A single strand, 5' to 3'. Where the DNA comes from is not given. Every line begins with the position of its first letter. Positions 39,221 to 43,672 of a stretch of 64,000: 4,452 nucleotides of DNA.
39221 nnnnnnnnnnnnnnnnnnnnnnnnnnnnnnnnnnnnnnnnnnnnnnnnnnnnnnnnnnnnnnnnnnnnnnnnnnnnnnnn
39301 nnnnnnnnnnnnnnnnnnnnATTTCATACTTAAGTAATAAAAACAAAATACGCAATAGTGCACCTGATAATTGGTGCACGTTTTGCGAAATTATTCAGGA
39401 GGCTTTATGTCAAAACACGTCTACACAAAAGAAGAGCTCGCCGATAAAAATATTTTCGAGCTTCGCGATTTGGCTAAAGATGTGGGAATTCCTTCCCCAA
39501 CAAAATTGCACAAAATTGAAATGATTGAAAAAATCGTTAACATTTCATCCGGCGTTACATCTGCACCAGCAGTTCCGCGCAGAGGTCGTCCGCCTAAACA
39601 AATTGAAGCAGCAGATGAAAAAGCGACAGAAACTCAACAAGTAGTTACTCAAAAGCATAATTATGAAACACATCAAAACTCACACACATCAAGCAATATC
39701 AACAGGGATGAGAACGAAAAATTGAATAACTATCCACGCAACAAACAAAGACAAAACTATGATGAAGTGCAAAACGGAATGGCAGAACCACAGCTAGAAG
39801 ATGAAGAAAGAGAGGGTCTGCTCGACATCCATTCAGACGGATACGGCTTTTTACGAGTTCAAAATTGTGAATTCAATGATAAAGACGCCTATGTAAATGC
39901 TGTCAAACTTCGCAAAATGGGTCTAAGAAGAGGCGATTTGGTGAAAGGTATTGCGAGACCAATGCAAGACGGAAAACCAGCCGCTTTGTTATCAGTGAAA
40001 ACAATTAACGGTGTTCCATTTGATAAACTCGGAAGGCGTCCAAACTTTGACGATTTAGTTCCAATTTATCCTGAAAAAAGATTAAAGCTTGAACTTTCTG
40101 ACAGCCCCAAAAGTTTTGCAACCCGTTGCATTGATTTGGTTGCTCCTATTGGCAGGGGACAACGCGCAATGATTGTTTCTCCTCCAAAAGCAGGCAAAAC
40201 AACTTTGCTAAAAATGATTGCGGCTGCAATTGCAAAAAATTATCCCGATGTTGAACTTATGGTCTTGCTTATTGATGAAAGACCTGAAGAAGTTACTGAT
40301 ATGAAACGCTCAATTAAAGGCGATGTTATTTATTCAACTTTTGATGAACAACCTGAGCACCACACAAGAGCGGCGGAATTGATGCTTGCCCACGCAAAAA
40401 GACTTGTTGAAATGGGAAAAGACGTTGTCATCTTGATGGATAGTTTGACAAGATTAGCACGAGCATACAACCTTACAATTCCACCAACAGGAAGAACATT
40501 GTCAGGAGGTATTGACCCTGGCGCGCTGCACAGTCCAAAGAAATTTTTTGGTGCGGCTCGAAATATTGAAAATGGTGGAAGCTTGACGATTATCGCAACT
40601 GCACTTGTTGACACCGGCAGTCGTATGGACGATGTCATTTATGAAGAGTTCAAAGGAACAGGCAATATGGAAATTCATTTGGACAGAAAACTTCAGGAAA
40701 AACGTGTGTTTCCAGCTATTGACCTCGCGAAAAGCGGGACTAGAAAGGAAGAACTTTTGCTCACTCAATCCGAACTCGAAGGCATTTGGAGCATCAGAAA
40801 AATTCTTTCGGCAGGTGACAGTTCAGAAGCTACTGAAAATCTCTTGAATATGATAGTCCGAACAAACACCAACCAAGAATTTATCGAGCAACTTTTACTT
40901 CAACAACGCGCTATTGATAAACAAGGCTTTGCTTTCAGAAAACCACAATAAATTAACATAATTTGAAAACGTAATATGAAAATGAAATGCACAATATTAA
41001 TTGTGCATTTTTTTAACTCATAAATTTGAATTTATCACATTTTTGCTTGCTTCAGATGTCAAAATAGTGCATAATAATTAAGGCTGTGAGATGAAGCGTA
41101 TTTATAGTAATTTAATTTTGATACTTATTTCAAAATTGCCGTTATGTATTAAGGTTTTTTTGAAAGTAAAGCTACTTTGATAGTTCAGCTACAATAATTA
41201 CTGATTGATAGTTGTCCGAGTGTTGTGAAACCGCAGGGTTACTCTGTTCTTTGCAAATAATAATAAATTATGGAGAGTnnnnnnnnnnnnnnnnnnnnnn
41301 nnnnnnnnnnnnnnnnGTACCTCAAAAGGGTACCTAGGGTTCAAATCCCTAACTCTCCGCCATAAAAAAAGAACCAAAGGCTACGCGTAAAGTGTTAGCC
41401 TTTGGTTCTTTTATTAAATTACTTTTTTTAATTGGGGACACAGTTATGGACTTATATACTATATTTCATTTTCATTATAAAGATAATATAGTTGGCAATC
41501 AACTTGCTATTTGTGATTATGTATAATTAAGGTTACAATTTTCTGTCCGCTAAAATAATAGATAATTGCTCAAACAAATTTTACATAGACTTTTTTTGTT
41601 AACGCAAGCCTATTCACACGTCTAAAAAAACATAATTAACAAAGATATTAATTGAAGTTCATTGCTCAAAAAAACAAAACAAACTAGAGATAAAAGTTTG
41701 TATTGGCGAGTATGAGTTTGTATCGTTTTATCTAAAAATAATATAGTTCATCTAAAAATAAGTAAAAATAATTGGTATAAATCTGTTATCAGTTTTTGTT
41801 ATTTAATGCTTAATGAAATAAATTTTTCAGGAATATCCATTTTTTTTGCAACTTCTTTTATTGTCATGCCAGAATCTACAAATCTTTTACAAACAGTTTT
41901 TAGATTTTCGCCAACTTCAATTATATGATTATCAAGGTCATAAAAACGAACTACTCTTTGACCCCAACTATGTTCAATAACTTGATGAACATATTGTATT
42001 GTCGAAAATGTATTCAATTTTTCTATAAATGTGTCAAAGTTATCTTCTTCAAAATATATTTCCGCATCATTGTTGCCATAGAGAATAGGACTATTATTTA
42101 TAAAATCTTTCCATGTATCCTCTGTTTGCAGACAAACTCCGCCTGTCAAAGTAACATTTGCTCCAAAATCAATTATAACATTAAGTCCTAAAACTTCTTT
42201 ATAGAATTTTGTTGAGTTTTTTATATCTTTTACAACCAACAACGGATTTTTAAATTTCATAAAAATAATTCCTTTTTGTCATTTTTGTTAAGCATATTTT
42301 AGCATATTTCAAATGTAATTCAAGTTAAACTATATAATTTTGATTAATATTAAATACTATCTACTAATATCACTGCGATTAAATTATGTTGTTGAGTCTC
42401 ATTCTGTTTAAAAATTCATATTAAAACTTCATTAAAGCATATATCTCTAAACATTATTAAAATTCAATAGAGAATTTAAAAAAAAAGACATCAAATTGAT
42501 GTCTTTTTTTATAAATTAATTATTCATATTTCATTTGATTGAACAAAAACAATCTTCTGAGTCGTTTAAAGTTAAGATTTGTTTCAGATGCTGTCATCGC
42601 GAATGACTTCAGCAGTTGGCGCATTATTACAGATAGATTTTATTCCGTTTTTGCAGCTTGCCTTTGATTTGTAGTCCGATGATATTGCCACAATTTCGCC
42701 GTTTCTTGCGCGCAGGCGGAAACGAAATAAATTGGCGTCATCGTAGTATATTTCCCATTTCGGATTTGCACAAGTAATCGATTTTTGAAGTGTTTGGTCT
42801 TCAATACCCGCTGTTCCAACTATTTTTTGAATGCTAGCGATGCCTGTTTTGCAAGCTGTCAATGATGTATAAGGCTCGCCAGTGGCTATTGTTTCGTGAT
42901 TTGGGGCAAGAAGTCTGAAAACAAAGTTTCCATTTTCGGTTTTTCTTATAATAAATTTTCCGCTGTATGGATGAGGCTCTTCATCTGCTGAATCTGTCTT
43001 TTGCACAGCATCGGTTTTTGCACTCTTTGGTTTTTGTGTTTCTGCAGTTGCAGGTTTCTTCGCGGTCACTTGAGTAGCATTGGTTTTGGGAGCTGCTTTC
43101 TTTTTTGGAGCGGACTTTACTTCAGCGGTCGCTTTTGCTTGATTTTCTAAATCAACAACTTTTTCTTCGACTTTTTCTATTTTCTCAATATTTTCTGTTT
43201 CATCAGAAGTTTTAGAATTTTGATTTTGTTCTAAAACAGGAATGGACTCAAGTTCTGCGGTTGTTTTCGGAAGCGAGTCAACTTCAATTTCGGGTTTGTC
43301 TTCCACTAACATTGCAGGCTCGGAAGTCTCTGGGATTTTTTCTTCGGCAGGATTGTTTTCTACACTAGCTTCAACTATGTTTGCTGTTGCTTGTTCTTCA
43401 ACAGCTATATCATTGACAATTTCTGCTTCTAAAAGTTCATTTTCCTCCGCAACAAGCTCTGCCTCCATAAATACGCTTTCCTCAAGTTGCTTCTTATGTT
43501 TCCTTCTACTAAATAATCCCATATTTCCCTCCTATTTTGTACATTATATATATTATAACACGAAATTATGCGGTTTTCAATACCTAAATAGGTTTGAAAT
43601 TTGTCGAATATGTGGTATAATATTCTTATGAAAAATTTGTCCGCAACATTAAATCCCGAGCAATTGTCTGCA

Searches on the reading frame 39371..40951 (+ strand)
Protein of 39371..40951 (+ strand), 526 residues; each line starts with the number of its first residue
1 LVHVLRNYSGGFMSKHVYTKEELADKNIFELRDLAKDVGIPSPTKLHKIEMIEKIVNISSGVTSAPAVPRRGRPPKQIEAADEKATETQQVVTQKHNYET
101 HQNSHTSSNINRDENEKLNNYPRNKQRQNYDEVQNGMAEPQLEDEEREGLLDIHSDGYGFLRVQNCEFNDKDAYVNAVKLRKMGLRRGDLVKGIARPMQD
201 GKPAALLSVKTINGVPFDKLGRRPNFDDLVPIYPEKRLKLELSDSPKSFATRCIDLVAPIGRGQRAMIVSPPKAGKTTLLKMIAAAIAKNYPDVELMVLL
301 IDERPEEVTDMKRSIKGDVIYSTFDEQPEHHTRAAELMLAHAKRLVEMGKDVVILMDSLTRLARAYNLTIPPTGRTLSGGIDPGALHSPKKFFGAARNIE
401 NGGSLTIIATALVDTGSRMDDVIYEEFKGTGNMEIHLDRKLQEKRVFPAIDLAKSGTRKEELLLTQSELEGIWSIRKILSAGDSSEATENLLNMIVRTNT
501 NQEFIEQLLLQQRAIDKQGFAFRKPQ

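Call 72: search_protein_families(library=pfam, proteins=[window:39371-40951:+], max_evalue=0.00001)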
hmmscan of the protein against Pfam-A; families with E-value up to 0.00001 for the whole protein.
window:39371-40951:+ (526 aa): 2 families
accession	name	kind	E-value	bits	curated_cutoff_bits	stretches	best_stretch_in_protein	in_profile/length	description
PF00006.31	ATP-synt_ab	-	8.6e-28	97.9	29.5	1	252-455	3-211/213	ATP synthase alpha/beta family, nucleotide-binding domain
PF07497.18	Rho_RNA_bind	-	2.7e-18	66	27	1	148-216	2-71/73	Rho termination factor, RNA-binding domain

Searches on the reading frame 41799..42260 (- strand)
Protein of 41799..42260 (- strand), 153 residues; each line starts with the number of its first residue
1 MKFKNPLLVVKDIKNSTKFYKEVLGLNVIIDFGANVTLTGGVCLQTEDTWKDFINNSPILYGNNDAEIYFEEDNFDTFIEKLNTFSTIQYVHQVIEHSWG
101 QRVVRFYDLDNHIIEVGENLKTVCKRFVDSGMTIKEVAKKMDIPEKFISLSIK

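Call 72: search_protein_families(library=pfam, proteins=[window:41799-42260:-], max_evalue=0.00001)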
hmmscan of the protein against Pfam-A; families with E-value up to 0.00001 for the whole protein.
window:41799-42260:- (153 aa): 2 families
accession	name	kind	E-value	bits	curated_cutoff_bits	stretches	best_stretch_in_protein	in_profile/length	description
PF12681.13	Glyoxalase_2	-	1.4e-37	128.7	30.1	1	3-120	1-117/118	Glyoxalase-like domain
PF22677.2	Ble-like_N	-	1.6e-08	34.6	24.5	1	3-41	2-41/41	Bleomycin resistance protein-like N-terminal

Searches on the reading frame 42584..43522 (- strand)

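Call 72: search_protein_families(library=pfam, proteins=[window:42584-43522:-], max_evalue=0.00001)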
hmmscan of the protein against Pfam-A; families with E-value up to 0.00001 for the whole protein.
window:42584-43522:- (312 aa): 1 family
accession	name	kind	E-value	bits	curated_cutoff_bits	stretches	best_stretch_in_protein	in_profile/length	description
PF07411.17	DUF1508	-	1.2e-33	115.1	22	2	263-306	3-46/48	Domain of unknown function (DUF1508)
